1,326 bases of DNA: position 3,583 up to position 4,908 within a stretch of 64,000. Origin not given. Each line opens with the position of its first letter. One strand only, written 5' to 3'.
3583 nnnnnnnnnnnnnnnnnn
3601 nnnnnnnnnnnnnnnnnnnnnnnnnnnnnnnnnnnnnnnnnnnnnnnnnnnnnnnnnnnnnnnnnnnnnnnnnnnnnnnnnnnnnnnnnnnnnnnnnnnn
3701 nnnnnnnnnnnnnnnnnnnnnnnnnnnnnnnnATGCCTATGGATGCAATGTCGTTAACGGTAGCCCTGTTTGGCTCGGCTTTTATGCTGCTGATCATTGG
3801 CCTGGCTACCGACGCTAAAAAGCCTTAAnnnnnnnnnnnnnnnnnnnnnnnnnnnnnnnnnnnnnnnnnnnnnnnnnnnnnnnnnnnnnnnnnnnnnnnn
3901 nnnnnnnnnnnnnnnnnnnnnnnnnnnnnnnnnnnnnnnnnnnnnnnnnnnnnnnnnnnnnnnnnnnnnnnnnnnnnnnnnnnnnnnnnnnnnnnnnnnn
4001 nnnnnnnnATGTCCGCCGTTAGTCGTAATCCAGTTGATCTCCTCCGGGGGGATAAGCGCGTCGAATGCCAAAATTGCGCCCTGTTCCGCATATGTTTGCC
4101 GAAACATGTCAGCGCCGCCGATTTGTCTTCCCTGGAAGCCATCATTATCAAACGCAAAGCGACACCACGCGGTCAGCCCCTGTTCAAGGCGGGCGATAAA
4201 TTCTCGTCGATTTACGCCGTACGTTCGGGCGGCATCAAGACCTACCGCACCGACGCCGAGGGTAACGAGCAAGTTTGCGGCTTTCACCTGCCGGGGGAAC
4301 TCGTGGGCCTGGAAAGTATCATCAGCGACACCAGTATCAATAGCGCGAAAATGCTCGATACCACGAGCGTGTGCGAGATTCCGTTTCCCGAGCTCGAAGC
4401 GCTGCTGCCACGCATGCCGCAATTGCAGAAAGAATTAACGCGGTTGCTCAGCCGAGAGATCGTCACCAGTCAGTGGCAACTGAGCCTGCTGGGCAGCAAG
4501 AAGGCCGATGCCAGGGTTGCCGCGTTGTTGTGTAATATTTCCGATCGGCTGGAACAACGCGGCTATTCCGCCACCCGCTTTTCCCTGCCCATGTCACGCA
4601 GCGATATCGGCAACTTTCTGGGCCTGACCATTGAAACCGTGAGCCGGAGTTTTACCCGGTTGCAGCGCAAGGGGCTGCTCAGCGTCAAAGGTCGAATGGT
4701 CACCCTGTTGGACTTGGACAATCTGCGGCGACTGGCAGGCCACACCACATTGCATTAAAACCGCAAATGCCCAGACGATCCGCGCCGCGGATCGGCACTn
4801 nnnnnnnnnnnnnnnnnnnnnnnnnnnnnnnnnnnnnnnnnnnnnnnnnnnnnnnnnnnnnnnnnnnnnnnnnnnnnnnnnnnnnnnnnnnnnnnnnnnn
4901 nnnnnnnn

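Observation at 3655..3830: Perfect FNR box driving a 29-codon hydrophobic mini-gene immediately upstream of fnr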

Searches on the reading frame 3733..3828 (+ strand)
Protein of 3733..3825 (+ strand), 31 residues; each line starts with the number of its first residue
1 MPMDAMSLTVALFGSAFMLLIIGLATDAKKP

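Call 7: search_protein_families(library=pfam, proteins=[window:3739-3828:+], max_evalue=0.01)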
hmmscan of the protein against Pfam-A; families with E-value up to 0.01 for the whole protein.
window:3739-3828:+ (29 aa): 0 families

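Call 13: find_encoding_contigs(protein=window:3733-3825:+, flank=3000, max_places=6)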
Protein seq(31 aa) (31 aa): no gene with exactly this product is on record in the collection.

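Call 27: search_protein_families(library=ncbifam, proteins=[window:3739-3825:+], max_evalue=10)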
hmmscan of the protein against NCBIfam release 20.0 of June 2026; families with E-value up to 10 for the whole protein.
seq(29 aa): 0 families

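Call 28: search_protein_families(library=pfam, proteins=[window:3739-3825:+], max_evalue=10)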
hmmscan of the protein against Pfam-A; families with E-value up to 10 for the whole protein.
seq(29 aa): 0 families

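Call 31: search_protein_representatives(protein=window:3733-3825:+)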
Query: 31 residues. Proteins with E-value up to 0.001 (for the whole library): 1; up to 1e-10: 0; up to 1e-30: 0. The best 1 are listed.
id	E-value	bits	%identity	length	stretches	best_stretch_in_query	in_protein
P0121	6.9e-10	51.5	100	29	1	3-31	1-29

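Call 32: list_cluster_members(proteins=[P0121, P0001, P0004, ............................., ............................, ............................, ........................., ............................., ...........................])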
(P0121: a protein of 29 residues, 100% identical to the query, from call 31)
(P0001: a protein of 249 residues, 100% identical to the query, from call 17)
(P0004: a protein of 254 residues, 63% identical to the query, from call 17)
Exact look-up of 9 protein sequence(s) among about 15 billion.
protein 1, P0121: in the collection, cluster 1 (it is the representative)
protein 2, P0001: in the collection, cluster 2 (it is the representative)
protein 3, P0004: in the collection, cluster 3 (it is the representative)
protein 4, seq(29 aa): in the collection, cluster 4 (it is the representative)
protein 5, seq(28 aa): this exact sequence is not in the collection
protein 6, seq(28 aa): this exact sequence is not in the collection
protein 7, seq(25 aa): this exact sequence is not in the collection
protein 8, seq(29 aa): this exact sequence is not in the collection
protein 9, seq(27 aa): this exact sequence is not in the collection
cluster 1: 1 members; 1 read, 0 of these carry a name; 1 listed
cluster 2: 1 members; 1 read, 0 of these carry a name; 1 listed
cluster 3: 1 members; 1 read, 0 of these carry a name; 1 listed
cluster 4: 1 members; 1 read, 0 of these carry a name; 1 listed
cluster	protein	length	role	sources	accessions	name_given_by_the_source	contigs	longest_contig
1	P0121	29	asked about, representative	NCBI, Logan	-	-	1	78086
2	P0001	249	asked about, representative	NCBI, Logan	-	-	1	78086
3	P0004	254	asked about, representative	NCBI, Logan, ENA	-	-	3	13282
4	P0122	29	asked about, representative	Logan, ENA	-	-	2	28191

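Call 46: search_solved_structures(query=window:3739-3825:+, max_evalue=10, show_alignments=3)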
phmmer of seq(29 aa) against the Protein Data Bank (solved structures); distinct sequences matched with E-value up to 10: 1.
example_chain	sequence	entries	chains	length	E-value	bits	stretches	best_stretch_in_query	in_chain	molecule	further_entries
1z8y_I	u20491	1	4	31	1.2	12.4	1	8-24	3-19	Spike glycoprotein E1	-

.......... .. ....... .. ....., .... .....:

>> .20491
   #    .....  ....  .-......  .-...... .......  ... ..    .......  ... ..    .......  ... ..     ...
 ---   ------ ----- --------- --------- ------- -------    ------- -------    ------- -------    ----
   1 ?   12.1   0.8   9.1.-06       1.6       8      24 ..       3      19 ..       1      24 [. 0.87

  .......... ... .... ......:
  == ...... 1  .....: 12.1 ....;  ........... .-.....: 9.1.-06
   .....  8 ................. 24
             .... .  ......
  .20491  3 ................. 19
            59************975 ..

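Call 48: search_solved_structures(query=A3, max_evalue=10, show_alignments=0)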
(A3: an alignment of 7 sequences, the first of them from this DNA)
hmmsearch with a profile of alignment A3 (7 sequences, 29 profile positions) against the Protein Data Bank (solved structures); distinct sequences matched with E-value up to 10: 0.

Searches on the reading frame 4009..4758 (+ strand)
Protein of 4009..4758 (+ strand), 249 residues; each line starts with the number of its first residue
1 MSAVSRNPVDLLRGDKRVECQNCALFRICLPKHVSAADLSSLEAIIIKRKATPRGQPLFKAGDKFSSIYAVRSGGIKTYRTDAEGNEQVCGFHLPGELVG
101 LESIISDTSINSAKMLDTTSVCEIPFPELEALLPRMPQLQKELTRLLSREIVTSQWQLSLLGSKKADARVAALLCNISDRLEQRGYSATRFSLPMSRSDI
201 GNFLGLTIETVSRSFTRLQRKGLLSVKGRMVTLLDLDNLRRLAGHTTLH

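Call 7: search_protein_families(library=pfam, proteins=[window:4009-4758:+], max_evalue=0.01)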
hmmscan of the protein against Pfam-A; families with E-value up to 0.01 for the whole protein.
window:4009-4758:+ (249 aa): 4 families
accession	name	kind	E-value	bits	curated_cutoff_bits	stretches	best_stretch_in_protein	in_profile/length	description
PF13545.12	HTH_Crp_2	-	5.1e-19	68.4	27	1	168-242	1-70/70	Crp-like helix-turn-helix domain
PF00325.26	Crp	-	4.2e-16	58.8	21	1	193-224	1-32/32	Bacterial regulatory proteins, crp family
PF00027.35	cNMP_binding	-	1.4e-14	54.3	27.5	1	52-133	4-86/89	Cyclic nucleotide-binding domain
PF01047.28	MarR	-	0.00049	20.4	24.6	0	194-225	17-48/59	MarR family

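Call 8: find_related_loci(query=window:4009-4758:+, collection=genome_contigs, flank=3000)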
Query window:4009-4758:+ (249 aa) in genome_contigs; peptide patterns used: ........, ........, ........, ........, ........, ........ (x = any residue, [..] = any of these).
114 stretches matched a pattern; 3 encode a relative of the query (tblastn E <= 1e-3); 3 distinct loci.
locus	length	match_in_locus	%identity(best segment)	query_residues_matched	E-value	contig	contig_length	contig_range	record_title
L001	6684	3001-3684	46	17-244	5e-67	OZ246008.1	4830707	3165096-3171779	MAG: Kangiellaceae bacterium isolate f4a91cb9-ff24-436b-acfc-e1cc04873ece genome assembly, chromosome: 1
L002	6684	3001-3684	45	17-244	8e-67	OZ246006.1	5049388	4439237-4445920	MAG: Kangiellaceae bacterium isolate bc4e15d3-8690-4727-bacd-7ca0b6a83e12 genome assembly, chromosome: 1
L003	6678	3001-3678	39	18-243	4e-63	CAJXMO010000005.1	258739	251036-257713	MAG TPA_asm: uncultured Alteromonadaceae bacterium isolate SRR6201619_bin.13_MetaBAT_v2.12.1_MAG genome assembly, contig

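Call 12: find_encoding_contigs(protein=window:4009-4758:+, flank=3000, max_places=6)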
Protein window:4009-4758:+ (249 aa): 1 contig read that carries it; 1 place shown.
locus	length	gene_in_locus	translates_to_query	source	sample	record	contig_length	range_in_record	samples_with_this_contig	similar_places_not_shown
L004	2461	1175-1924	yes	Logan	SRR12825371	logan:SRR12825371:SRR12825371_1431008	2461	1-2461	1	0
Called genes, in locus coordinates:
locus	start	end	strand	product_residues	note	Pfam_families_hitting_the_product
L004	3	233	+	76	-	?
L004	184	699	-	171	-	PF03449:GreA_GreB_N, PF01272:GreA_GreB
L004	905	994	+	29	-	-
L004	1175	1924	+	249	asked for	PF00027:cNMP_binding, PF13545:HTH_Crp_2, PF00325:Crp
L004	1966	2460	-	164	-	?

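Call 16: find_related_loci(query=window:4009-4758:+, collection=metagenome_contigs, flank=2500)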
Query window:4009-4758:+ (249 aa) in metagenome_contigs; peptide patterns used: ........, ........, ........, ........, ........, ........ (x = any residue, [..] = any of these).
257 stretches matched a pattern; 8 encode a relative of the query (tblastn E <= 1e-3); 8 distinct loci.
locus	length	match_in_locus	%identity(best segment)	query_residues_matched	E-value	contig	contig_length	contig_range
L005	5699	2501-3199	46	17-249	6e-68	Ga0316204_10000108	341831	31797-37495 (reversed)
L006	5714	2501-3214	45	12-249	7e-68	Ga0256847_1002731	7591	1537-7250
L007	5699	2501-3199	45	17-249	1e-67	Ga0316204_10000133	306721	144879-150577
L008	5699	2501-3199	45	17-249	2e-66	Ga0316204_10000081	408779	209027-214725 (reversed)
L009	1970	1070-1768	45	17-249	2e-68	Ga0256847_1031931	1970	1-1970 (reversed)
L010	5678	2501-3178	39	18-243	9e-63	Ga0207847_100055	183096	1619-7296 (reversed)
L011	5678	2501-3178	39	18-243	9e-63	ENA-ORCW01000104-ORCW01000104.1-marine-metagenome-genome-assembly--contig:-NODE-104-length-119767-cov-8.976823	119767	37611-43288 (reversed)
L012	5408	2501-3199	45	17-249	1e-66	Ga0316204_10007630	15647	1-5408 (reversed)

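Call 17: find_homologous_proteins(query=window:4009-4758:+, max_evalue=1e-40)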
Query window:4009-4758:+ (249 aa): 888 proteins with E <= 1e-40 among 1979 candidates; the best 120 are listed.
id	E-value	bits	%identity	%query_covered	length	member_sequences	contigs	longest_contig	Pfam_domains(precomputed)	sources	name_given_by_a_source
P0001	9.6e-158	541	100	100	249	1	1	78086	PF13545.13,PF00027.36,PF00325.27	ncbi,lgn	-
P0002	4.0e-113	395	72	100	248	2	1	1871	PF13545.13,PF00027.36,PF00325.27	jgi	-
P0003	4.3e-103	362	68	95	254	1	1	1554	PF13545.13,PF00027.36,PF00325.27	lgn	-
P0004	3.8e-99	349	63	100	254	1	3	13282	PF13545.13,PF00027.36,PF00325.27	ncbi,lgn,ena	-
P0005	3.0e-95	336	61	95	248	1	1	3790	PF13545.13,PF00027.36,PF00325.27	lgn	-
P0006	9.9e-94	331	62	94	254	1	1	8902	PF13545.13,PF00027.36,PF00325.27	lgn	-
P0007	1.8e-92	327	58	100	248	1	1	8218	PF13545.13,PF00027.36,PF00325.27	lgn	-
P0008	7.7e-79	282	56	92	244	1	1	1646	PF13545.13,PF00027.36,PF00325.27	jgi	jgi:CRP/FNR family transcriptional regulator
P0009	2.2e-72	261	52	94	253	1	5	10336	PF13545.13,PF00027.36,PF00325.27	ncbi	-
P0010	2.9e-71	258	54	91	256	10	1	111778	PF13545.13,PF00027.36,PF00325.27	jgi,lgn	jgi:CRP/FNR family transcriptional regulator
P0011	5.1e-71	257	52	98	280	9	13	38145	PF13545.13,PF00027.36,PF00325.27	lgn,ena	-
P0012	1.4e-70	255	51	98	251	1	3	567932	PF13545.13,PF00027.36,PF00325.27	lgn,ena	-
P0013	2.0e-70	255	53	91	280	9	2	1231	PF13545.13,PF00027.36,PF00325.27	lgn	-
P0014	4.1e-70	254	53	92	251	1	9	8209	PF13545.13,PF00027.36,PF00325.27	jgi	jgi:CRP/FNR family transcriptional regulator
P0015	9.1e-70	253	51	94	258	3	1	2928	PF13545.13,PF00027.36,PF00325.27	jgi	jgi:CRP/FNR family transcriptional regulator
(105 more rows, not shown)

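Call 18: find_encoding_contigs(protein=P0002, flank=3000, max_places=2)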
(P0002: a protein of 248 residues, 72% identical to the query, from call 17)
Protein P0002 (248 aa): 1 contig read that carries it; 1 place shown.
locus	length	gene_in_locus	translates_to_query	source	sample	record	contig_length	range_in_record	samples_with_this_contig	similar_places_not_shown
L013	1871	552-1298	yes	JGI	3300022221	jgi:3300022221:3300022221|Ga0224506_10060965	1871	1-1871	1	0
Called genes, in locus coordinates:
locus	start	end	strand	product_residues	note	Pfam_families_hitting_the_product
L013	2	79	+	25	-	?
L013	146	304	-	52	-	-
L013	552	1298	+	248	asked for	PF00027:cNMP_binding, PF13545:HTH_Crp_2, PF00325:Crp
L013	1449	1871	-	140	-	?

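Call 19: find_encoding_contigs(protein=P0003, flank=3000, max_places=2)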
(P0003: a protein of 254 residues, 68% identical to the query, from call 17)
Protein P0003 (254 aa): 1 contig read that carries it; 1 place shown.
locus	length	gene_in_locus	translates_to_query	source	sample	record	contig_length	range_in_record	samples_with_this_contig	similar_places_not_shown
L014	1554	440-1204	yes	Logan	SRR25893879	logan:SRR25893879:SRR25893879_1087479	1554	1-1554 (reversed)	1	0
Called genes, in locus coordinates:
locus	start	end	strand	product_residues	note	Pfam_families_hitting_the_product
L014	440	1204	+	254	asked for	PF00027:cNMP_binding, PF13545:HTH_Crp_2, PF00325:Crp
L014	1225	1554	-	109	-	?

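Call 20: find_encoding_contigs(protein=P0004, flank=3000, max_places=2)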
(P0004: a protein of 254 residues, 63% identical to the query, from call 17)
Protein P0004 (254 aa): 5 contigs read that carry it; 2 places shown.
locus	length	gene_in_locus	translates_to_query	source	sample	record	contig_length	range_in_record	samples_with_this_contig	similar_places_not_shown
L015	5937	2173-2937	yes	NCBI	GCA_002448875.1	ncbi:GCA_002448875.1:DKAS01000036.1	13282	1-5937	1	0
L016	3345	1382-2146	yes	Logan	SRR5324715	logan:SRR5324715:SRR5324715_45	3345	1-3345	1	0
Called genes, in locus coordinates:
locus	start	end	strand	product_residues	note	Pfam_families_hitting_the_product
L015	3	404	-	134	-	?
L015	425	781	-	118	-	-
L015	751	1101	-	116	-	-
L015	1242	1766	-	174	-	PF03449:GreA_GreB_N, PF01272:GreA_GreB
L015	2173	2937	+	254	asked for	PF00027:cNMP_binding, PF13545:HTH_Crp_2, PF00325:Crp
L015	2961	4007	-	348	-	-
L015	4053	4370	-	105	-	-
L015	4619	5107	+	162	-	PF00160:Pro_isomerase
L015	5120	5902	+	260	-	PF01738:DLH, PF12146:Hydrolase_4 (faint), PF12697:Abhydrolase_6 (weak), PF08840:BAAT_C (faint)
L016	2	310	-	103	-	?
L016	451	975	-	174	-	PF03449:GreA_GreB_N, PF01272:GreA_GreB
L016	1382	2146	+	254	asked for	PF00027:cNMP_binding, PF13545:HTH_Crp_2, PF00325:Crp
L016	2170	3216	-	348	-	-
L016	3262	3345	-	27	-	?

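Call 21: find_encoding_contigs(protein=P0005, flank=3000, max_places=2)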
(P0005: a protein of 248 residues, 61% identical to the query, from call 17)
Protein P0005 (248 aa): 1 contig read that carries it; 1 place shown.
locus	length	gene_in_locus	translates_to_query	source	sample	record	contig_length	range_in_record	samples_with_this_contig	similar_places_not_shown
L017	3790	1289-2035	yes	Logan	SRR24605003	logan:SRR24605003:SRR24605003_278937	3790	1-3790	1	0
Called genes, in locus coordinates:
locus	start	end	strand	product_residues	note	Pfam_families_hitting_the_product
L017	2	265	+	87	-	?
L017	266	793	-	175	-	PF03449:GreA_GreB_N, PF01272:GreA_GreB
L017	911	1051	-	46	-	-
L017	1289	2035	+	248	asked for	PF00027:cNMP_binding, PF13545:HTH_Crp_2, PF00325:Crp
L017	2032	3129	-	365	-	-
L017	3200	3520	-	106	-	-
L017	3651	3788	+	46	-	?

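Call 22: find_encoding_contigs(protein=P0006, flank=3000, max_places=2)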
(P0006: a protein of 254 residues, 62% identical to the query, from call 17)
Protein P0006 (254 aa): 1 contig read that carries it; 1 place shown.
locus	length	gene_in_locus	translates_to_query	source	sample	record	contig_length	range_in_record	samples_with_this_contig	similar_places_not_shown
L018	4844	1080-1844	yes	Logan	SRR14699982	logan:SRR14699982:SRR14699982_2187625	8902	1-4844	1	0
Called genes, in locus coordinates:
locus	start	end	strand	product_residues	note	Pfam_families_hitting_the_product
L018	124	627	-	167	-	PF03449:GreA_GreB_N, PF01272:GreA_GreB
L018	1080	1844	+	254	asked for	PF00027:cNMP_binding, PF13545:HTH_Crp_2, PF00325:Crp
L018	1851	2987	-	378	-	-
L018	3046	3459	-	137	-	-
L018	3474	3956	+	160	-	PF00160:Pro_isomerase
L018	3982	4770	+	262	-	PF08840:BAAT_C (faint), PF01738:DLH, PF12146:Hydrolase_4 (faint)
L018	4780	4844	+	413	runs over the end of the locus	PF00999:Na_H_Exchanger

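Call 23: find_encoding_contigs(protein=P0007, flank=3000, max_places=2)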
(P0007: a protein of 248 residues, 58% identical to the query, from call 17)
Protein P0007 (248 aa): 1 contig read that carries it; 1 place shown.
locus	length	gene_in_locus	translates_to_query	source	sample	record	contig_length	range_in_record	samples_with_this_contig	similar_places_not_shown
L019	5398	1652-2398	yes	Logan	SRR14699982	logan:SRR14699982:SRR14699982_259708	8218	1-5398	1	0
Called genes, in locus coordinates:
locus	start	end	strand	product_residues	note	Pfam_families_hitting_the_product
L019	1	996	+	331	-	?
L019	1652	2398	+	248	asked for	PF00027:cNMP_binding, PF13545:HTH_Crp_2, PF00325:Crp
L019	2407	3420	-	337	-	-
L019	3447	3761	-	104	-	-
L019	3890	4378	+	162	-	PF00160:Pro_isomerase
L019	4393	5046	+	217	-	PF03567:Sulfotransfer_2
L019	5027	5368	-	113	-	-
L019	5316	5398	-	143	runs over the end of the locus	PF00376:MerR, PF13411:MerR_1, PF09278:MerR-DNA-bind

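Call 24: find_encoding_contigs(protein=P0008, flank=3000, max_places=2)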
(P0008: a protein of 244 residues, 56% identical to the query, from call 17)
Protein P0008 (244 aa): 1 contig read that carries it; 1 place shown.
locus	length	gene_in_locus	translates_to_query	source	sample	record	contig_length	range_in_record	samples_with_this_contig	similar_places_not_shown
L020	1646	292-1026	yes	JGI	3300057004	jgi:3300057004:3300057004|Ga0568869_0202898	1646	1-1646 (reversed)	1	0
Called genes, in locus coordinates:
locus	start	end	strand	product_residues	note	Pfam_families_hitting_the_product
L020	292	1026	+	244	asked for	PF00027:cNMP_binding, PF13545:HTH_Crp_2, PF00325:Crp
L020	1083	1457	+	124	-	PF00903:Glyoxalase, PF22677:Ble-like_N (faint)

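Call 43: find_encoding_contigs(protein=P0009, flank=2500, max_places=1)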
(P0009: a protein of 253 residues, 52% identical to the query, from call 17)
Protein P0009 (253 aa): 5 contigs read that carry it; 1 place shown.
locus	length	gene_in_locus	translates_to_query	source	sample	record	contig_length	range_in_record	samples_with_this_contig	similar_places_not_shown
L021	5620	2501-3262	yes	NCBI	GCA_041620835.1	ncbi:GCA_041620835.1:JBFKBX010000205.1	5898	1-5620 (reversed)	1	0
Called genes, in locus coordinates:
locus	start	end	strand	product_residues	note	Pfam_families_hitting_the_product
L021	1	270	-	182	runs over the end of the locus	?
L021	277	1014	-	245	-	PF00977:His_biosynth, PF01207:Dus (faint)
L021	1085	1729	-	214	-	PF00117:GATase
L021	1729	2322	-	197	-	PF00475:IGPD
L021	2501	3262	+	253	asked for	PF00027:cNMP_binding, PF13545:HTH_Crp_2, PF00325:Crp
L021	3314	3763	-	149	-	PF02580:Tyr_Deacylase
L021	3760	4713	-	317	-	PF00561:Abhydrolase_1, PF12697:Abhydrolase_6, PF12146:Hydrolase_4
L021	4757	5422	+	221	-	-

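Call 44: find_encoding_contigs(protein=P0010, flank=2500, max_places=1)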
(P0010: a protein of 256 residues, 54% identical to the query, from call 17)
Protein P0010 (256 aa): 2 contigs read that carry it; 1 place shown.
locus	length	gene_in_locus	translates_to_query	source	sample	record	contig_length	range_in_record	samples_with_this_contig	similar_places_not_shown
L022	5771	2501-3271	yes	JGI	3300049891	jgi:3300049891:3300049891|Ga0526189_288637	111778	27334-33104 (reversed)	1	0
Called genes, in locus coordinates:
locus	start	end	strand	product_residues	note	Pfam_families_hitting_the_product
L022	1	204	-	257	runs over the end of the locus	PF00977:His_biosynth, PF01207:Dus (faint), PF05690:ThiG (faint), PF03060:NMO (faint), PF01180:DHO_dh (faint)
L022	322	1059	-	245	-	PF00977:His_biosynth, PF01884:PcrB (faint), PF01207:Dus (faint), PF03060:NMO (faint)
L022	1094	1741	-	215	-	PF00117:GATase, PF07685:GATase_3 (weak)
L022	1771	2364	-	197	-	PF00475:IGPD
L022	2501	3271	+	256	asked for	PF00027:cNMP_binding, PF13545:HTH_Crp_2, PF00325:Crp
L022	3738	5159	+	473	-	PF00115:COX1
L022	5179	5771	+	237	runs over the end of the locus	PF02433:FixO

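Call 64: search_protein_families(library=pfam, proteins=[L019:1-996:+], max_evalue=0.001)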
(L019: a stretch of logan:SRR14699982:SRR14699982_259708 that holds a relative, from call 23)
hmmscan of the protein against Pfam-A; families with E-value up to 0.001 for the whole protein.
L019:1-996:+ (331 aa): 3 families
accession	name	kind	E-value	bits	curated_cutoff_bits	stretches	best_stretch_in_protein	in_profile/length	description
PF02518.31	HATPase_c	-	7.4e-30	104.1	26.4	1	59-169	2-109/111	Histidine kinase-, DNA gyrase B-, and HSP90-like ATPase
PF00072.30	Response_reg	-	8.6e-26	90.7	30.2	1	204-312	1-109/111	Response regulator receiver domain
PF13589.12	HATPase_c_3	-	0.00047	20.6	25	1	64-172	4-108/137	Histidine kinase-, DNA gyrase B-, and HSP90-like ATPase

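Call 65: search_protein_families(library=ncbifam, proteins=[window:4009-4758:+], max_evalue=0.00001)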
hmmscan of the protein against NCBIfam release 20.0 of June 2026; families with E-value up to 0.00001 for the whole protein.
window:4009-4758:+ (249 aa): 8 families
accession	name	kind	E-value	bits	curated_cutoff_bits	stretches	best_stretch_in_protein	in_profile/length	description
NF008365.0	PRK11161.1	subfamily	1e-74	251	228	1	14-247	14-247/250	fumarate/nitrate reduction transcriptional regulator Fnr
NF050806.1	TransRegFixKCaul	equivalog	3.2e-33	114.8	300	1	50-243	26-214/215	transcriptional regulator FixK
NF045989.1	TransRegFnrLRhodb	equivalog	2.3e-26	92.5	300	1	17-245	7-237/245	transcriptional regulator FnrL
NF008732.0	PRK11753.1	equivalog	1.8e-14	53.7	266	1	48-233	24-210/214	cAMP-activated global transcriptional regulator CRP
NF006901.0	PRK09392.1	equivalog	2.1e-12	46.9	211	1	51-244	34-222/236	transcriptional activator FtrB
NF053664.1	TransRegPtrACyano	equivalog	5.3e-08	32.4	300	1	67-228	29-184/196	Crp/Fnr family transcriptional regulator PtrA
NF010499.0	PRK13918.1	equivalog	1.3e-07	31.3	274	1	64-243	28-201/205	CRP/FNR family transcriptional regulator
NF052518.1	TransRegLdrP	equivalog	4.5e-06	26.8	300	1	53-244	5-189/195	transcriptional regulator LdrP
